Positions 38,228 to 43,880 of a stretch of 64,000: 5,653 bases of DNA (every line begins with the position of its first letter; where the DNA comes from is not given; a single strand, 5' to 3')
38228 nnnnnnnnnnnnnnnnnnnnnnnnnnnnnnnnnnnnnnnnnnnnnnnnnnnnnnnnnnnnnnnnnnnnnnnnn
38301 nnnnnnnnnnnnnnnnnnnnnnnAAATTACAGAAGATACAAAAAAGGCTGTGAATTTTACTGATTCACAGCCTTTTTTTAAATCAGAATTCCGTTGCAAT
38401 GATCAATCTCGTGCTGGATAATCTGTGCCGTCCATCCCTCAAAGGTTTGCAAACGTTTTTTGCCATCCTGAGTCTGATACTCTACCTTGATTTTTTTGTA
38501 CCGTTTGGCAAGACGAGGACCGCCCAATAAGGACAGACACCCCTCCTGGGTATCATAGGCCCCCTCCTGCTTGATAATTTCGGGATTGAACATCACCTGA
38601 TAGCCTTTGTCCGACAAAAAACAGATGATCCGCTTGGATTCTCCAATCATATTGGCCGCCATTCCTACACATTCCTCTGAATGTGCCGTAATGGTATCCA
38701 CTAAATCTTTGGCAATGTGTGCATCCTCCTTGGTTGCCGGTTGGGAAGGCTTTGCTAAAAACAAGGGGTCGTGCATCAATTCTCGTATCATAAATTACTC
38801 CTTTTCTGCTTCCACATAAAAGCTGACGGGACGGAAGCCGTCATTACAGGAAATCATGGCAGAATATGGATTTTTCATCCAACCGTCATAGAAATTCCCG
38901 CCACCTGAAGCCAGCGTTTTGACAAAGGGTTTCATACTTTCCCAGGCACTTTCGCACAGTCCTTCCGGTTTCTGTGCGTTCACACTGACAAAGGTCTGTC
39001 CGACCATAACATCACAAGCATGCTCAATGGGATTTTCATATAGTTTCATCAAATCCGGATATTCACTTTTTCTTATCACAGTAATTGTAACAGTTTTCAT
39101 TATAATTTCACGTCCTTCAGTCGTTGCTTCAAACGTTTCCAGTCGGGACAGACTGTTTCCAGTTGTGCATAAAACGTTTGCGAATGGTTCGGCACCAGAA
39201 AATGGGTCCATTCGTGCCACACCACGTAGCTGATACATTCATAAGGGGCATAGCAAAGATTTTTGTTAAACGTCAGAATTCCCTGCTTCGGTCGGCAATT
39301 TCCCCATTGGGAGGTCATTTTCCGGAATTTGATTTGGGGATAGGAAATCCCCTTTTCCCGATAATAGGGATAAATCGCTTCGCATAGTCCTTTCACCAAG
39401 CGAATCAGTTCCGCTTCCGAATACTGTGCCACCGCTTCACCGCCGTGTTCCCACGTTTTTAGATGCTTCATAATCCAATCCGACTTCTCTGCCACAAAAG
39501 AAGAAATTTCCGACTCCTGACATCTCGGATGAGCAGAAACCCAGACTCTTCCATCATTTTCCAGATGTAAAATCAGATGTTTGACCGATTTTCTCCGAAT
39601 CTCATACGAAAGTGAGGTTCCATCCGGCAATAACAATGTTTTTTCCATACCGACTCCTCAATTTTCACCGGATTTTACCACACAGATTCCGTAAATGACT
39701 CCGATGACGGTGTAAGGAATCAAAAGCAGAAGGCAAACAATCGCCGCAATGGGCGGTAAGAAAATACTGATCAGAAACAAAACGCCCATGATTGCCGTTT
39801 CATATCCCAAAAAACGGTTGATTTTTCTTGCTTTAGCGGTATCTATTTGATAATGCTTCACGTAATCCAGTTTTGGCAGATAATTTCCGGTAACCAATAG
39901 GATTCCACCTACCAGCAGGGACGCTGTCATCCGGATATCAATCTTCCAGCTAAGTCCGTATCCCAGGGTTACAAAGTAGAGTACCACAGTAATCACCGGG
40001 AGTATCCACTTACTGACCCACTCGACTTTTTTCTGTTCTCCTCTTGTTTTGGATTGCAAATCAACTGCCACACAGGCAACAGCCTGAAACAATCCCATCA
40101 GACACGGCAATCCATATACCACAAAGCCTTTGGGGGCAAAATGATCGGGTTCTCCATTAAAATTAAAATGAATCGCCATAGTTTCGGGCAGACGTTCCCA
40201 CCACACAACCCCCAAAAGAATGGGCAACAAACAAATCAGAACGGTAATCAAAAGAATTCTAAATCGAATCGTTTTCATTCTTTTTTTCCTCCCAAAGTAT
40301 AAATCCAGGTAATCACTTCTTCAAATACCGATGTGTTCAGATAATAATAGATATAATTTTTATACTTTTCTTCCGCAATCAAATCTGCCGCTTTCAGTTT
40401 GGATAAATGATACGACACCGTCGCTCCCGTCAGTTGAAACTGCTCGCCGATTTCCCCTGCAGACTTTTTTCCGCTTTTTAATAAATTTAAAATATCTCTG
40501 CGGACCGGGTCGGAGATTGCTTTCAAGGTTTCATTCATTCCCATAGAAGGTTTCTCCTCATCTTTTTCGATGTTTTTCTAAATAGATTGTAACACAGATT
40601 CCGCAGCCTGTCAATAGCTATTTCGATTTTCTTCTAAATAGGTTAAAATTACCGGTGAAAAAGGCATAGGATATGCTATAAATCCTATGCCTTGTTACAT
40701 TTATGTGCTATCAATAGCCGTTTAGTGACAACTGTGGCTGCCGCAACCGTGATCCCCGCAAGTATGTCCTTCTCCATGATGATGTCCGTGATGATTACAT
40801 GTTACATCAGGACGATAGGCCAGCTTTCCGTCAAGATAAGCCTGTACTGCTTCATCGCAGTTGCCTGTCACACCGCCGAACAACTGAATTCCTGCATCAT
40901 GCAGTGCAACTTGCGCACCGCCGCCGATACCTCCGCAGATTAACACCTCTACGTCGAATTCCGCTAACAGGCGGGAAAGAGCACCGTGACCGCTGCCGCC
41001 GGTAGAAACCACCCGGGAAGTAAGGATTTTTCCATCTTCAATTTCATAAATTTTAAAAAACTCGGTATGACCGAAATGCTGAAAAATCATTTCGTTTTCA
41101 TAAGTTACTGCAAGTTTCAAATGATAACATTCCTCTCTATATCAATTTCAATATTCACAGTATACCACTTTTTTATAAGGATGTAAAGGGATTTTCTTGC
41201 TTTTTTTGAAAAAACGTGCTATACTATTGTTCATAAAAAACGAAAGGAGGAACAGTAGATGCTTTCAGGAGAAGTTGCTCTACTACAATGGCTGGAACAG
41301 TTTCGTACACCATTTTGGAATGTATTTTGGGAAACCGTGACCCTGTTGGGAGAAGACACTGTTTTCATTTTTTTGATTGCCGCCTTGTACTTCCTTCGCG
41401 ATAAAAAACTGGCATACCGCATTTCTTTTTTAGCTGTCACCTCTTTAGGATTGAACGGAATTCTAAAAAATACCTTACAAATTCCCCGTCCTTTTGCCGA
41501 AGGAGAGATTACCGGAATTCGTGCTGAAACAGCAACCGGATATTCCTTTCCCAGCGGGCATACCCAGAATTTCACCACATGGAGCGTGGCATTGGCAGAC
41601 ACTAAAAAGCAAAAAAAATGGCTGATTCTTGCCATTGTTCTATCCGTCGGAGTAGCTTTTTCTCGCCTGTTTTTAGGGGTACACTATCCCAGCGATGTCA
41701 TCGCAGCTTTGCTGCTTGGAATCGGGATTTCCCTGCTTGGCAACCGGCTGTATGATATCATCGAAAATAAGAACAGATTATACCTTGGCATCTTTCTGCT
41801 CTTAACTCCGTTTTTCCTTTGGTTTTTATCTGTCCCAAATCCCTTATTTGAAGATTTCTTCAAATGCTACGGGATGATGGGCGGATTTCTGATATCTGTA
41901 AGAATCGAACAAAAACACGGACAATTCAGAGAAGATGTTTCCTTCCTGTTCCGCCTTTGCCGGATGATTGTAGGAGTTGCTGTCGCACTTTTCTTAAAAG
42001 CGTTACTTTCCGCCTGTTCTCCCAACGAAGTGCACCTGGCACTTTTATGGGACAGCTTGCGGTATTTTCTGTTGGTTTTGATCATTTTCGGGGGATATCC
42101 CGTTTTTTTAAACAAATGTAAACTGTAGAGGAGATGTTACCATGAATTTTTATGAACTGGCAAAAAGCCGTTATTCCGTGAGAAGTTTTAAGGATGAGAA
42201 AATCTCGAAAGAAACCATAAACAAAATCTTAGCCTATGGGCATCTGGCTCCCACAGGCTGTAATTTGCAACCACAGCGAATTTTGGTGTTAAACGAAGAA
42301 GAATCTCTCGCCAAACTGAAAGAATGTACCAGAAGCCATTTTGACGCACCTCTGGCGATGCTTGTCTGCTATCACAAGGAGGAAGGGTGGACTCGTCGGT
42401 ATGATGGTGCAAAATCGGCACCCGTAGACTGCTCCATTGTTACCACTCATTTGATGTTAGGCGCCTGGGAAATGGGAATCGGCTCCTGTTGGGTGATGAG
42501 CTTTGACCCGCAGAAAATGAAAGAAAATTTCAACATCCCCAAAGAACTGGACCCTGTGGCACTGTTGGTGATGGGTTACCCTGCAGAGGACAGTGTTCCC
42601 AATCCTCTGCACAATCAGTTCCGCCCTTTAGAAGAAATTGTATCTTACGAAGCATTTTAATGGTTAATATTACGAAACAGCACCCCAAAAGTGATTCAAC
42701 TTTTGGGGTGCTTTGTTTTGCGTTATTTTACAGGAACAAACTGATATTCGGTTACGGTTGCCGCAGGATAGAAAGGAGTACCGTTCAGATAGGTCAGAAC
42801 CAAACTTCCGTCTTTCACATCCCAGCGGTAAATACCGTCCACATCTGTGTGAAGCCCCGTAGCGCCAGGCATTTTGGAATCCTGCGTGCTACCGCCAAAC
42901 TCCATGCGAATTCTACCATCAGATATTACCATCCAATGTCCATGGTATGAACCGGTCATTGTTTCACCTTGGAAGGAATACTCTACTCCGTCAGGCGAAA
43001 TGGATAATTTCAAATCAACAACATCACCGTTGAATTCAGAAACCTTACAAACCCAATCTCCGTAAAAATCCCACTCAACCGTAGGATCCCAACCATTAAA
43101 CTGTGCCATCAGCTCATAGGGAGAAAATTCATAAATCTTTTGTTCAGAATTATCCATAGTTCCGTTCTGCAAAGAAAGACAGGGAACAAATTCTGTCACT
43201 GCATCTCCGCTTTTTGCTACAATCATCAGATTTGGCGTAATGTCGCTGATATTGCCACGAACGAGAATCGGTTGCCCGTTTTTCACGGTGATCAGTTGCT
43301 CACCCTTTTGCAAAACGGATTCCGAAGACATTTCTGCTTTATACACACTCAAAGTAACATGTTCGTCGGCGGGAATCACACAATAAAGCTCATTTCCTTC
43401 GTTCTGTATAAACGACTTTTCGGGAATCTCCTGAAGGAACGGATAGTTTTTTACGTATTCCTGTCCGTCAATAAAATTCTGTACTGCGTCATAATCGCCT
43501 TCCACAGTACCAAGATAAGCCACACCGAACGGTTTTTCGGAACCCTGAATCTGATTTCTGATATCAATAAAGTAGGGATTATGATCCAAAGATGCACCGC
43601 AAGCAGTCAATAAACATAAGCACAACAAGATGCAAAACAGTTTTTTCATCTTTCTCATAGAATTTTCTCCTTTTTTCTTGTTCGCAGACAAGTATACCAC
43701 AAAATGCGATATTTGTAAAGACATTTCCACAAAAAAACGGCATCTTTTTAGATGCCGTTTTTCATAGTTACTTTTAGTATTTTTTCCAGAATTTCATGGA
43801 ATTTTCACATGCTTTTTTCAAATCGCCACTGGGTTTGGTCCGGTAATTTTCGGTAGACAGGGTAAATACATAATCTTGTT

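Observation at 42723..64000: All-minus-strand surface locus of at least 21 kb: beta-helix giants, SLH pair, GH89, lipoprotein, with no transporter or regulator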

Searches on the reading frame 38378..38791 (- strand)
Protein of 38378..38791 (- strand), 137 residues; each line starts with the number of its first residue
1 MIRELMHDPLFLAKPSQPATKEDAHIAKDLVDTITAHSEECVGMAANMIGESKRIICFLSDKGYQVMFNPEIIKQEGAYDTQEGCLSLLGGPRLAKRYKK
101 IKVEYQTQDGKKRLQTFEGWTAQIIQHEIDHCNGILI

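Call 6: search_protein_families(library=pfam, proteins=[window:38378-38791:-], max_evalue=0.001)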
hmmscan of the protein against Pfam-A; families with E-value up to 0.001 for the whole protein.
window:38378-38791:- (137 aa): 1 family
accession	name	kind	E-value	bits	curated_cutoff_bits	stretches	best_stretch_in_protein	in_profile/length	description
PF01327.26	Pep_deformylase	-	9.5e-32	110.2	22.8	1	11-137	11-146/156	Polypeptide deformylase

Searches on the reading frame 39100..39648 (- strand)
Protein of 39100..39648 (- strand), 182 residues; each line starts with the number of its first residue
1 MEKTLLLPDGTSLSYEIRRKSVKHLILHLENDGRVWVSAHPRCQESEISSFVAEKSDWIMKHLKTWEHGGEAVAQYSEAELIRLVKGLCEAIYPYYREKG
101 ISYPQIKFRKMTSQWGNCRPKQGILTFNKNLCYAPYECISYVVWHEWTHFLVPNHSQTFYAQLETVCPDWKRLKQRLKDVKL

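Call 6: search_protein_families(library=pfam, proteins=[window:39100-39648:-], max_evalue=0.001)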
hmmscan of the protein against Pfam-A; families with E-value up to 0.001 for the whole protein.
window:39100-39648:- (182 aa): 2 families
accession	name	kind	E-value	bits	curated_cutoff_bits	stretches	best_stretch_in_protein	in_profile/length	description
PF01863.23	YgjP-like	-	8.3e-38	130.9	26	2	86-179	114-206/207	YgjP-like, metallopeptidase domain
PF08325.16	WLM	-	0.00034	21.2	26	1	132-176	76-120/190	WLM domain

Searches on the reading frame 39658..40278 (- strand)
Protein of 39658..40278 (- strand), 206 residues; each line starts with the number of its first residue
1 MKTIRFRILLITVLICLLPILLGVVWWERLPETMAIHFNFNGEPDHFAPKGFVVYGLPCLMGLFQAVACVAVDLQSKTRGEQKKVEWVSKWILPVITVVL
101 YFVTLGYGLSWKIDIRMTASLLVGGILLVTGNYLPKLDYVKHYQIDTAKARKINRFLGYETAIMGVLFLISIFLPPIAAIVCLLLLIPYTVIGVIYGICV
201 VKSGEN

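Call 6: search_protein_families(library=pfam, proteins=[window:39658-40278:-], max_evalue=0.001)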
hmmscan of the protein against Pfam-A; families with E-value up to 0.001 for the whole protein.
window:39658-40278:- (206 aa): 1 family
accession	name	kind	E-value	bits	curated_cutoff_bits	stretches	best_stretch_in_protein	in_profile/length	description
PF07853.16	DUF1648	-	1e-17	63.9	28.7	1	14-61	1-48/49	Domain of unknown function (DUF1648)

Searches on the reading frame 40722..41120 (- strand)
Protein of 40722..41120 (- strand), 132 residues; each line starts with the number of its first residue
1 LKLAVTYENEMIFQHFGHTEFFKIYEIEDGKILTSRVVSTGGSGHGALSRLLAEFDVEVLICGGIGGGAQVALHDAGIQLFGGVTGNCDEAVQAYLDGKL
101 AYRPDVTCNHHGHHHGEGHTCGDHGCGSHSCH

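Call 6: search_protein_families(library=pfam, proteins=[window:40722-41120:-], max_evalue=0.001)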
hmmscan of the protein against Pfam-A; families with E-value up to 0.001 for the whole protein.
window:40722-41120:- (132 aa): 1 family
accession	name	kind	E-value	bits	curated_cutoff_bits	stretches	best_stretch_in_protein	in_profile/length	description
PF02579.22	Nitro_FeMo-Co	-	1.1e-20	74.2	26.3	1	9-96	2-93/94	Dinitrogenase iron-molybdenum cofactor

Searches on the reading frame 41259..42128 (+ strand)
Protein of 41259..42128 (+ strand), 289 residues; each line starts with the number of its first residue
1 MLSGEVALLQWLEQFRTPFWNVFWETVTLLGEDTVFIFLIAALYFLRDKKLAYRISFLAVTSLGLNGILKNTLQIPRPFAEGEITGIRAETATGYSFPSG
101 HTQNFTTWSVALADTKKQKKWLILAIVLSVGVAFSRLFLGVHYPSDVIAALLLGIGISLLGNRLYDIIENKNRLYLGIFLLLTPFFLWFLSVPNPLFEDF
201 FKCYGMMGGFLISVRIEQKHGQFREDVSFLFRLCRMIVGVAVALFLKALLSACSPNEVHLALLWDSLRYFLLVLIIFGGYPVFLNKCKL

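Call 6: search_protein_families(library=pfam, proteins=[window:41259-42128:+], max_evalue=0.001)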
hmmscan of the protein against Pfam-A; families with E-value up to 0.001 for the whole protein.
window:41259-42128:+ (289 aa): 2 families
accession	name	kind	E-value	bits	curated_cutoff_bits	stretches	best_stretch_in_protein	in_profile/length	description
PF01569.27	PAP2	-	3.8e-22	78.9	27.2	1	58-162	8-122/130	PAP2 superfamily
PF14378.12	PAP2_3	-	4.7e-07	30.2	27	1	92-158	122-188/190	PAP2 superfamily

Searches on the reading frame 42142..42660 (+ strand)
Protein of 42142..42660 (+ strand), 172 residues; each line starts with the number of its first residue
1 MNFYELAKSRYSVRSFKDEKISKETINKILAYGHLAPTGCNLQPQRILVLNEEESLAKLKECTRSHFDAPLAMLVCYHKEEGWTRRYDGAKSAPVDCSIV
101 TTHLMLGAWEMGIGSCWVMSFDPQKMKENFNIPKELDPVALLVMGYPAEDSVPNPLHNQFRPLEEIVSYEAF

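Call 6: search_protein_families(library=pfam, proteins=[window:42142-42660:+], max_evalue=0.001)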
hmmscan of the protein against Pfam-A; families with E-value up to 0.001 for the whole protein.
window:42142-42660:+ (172 aa): 2 families
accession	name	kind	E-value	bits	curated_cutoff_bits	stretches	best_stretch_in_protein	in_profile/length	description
PF00881.29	Nitroreductase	-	3.3e-27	96.2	23.5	2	8-70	2-64/167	Nitroreductase family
PF14512.11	TM1586_NiRdase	-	2.5e-12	47.3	27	1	103-170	90-152/215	Putative TM nitroreductase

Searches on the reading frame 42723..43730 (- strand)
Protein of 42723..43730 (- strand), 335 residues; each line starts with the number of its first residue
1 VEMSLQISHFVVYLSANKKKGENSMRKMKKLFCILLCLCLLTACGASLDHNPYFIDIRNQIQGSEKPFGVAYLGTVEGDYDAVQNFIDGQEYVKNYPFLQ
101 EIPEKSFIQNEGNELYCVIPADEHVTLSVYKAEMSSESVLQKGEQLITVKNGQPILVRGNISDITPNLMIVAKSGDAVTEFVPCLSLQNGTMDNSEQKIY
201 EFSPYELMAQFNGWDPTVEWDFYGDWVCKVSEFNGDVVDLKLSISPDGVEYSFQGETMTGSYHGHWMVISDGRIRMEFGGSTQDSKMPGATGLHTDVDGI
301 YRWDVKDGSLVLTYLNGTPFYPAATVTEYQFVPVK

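Call 3: search_protein_families(library=pfam, proteins=[window:42723-43730:-], max_evalue=0.01)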
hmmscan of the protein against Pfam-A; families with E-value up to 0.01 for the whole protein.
window:42723-43730:- (335 aa): 0 families

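Call 7: search_protein_families(library=ncbifam, proteins=[window:42723-43730:-], max_evalue=0.01)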
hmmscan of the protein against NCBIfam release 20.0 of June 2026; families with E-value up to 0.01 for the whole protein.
window:42723-43730:- (335 aa): 0 families

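Call 15: search_protein_families(library=pfam, proteins=[window:42723-43730:-], max_evalue=1)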
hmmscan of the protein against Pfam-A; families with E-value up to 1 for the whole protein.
window:42723-43730:- (335 aa): 0 families

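Call 36: find_homologous_proteins(query=window:42723-43658:-, max_evalue=0.001)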
Query window:42723-43658:- (311 aa): 20 proteins with E <= 0.001 among 659 candidates.
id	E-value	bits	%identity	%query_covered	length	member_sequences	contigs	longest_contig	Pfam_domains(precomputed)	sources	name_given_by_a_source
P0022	1.5e-141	489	68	100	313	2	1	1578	-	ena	-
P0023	5.8e-139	481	65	100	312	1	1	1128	-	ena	-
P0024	4.5e-129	448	60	100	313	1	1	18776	-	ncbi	-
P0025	3.0e-124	432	62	99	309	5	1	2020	-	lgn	-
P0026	1.2e-121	424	57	100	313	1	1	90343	-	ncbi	-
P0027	3.5e-121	422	57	100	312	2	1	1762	-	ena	-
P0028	5.5e-121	422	60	99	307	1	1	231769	-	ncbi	-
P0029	8.9e-121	421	57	100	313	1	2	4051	-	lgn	-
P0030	4.2e-118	412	57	99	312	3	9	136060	-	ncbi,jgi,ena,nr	ncbi:MAG: hypothetical protein E7413_03365 [Ruminococcaceae bacterium]|nr:hypothetical protein [Osci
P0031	5.1e-118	412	57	100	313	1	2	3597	-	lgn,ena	-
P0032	1.1e-116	407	55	100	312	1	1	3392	-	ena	-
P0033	2.3e-115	403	56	100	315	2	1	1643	-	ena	-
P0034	2.3e-112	393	52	100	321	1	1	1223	-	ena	-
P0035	3.3e-112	393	55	100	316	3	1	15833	-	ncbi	-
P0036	3.7e-100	353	51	99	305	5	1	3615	-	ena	-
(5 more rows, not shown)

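Call 52: predict_structure(alignment_id=A3)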
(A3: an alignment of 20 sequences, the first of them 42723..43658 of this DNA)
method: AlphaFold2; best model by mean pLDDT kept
length: 311 residues; sequences in the alignment: 20
mean_pLDDT: 84.9   pTM: 0.74
mean pLDDT of the five models: 84.9, 83.6, 82.6, 76.5, 74.8
residues with pLDDT >= 90: 150; 70-90: 127; 50-70: 25; < 50: 9
segments of 3 or more residues with pLDDT < 50: 16-21
pLDDT, mean of each block of 10 residues (from residue 1): 57 50 74 93 94 94 93 93 91 94 93 82 92 77 89 89 77 90 86 86 86 90 91 89 87 90 80 87 88 78 75 61
secondary structure, 60 per line:
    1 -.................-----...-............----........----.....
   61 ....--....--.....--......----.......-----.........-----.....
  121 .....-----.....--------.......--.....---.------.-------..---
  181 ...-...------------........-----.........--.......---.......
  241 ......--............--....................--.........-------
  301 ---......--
elements in order: H2-18 H28-39 E44-51 H56-64 H67-70 H73-77 E83-85 E90-96 E102-110 E116-125 E131-135 E144-150 E153-157 E200-207 E213-221 E224-230 E234-246 E249-260 E263-282 E285-293 E304-309

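Call 66: fold_search(model_id=the predicted structure, library=pdb)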
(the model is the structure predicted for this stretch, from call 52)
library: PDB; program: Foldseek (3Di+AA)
matches with E <= 10: 1093; with E <= 0.001: 0
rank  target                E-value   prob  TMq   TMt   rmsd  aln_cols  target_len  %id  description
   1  3qjf_C                7.3e-03  0.75  0.16  0.24  11.3       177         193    6  Crystal structure of the 2B4 TCR (released 2011-04-27)
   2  8u2f_A                1.1e-02  0.98  0.21  0.42   6.9       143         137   17  Vibrio parahaemolyticus ToxS periplasmic domain (released 2024-09-11)
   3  8glo                  1.4e-02  0.75  0.21  0.24  17.6       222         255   12  Haemophilus parainfluenzae Holo HphA (released 2024-03-27)
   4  9d95_I                1.5e-02  0.35  0.15  0.20  15.5       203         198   10  TRAV35/TRBV20 TCR - HLA-B38 complex (released 2025-09-03)
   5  6d0t_A                1.6e-02  1.00  0.22  0.51   5.8       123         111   14  De novo design of a fluorescence-activating beta barrel - BB1 (released 2018-09-19)
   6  4fa8_B                1.7e-02  0.47  0.16  0.23  16.9       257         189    7  Multi-pronged modulation of cytokine signaling (released 2012-08-29)
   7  4fa8_A                1.7e-02  0.35  0.15  0.22  15.9       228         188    8  Multi-pronged modulation of cytokine signaling (released 2012-08-29)
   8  6d0t_B                1.8e-02  0.99  0.21  0.48   5.4       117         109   16  De novo design of a fluorescence-activating beta barrel - BB1 (released 2018-09-19)
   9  7sfp                  2.2e-02  0.77  0.18  0.31  21.0       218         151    8  Crystal structure of OssO, a spirocyclase involved in the biosynthesis of ossamycin (released 2022-08-17)
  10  8gm3_A                2.4e-02  0.51  0.20  0.26  14.8       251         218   10  Vibrio harveyi Holo HphA (released 2024-03-27)
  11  6mra_A                2.6e-02  0.54  0.16  0.25  10.7       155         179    6  Diversity in the type II Natural Killer T cell receptor repertoire and antigen specificity leads to differing CD1d doc (released 2019-09-18)
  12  8u2f_B                2.8e-02  0.98  0.22  0.45   5.7       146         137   16  Vibrio parahaemolyticus ToxS periplasmic domain (released 2024-09-11)
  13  2ch8_A                2.8e-02  0.30  0.15  0.22  17.5       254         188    8  Structure of the Epstein-Barr Virus Oncogene BARF1 (released 2006-05-31)
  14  6bk9                  3.1e-02  0.23  0.17  0.18  16.1       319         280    7  Crystal Structure of Squid Arrestin (released 2018-09-19)
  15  8gop_A                3.4e-02  0.41  0.16  0.22  11.0       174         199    6  SARS-CoV-2 specific private TCR RLQ7 (released 2023-03-01)
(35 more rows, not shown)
